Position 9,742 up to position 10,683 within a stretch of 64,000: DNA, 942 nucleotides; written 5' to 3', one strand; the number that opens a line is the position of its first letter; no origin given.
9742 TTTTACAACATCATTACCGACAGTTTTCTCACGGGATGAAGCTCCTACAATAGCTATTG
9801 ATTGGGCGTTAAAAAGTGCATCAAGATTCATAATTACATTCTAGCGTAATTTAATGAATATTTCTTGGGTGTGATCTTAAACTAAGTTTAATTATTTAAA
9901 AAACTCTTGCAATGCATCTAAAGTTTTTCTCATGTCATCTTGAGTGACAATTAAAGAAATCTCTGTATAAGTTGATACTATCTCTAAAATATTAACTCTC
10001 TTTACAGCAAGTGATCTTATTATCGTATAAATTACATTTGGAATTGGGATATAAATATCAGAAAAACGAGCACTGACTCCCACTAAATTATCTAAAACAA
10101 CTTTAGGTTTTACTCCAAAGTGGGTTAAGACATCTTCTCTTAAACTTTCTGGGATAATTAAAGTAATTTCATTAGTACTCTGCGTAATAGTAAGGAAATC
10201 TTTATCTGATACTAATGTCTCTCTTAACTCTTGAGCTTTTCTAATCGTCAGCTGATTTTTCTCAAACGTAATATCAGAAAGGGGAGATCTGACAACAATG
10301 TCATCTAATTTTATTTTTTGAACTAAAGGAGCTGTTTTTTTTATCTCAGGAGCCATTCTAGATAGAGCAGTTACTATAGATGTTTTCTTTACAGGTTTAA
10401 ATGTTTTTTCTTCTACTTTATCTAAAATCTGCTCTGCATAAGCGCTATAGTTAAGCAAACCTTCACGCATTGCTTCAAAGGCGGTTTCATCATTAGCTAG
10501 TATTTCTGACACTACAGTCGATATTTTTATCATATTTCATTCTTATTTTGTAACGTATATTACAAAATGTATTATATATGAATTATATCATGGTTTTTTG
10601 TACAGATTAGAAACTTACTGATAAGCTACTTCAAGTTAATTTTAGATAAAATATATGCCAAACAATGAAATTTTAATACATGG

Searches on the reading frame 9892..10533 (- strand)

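Call 72: search_protein_families(library=pfam, proteins=[window:9892-10533:-], max_evalue=0.01)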
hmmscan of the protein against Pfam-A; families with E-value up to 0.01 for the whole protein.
window:9892-10533:- (213 aa): 2 families
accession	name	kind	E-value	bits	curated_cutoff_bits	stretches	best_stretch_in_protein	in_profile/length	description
PF13840.12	ACT_7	-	6.4e-06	26.4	27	1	152-210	8-65/65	ACT domain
PF22468.2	ACT_9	-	0.00016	21.8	27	1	165-212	12-61/61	ACT domain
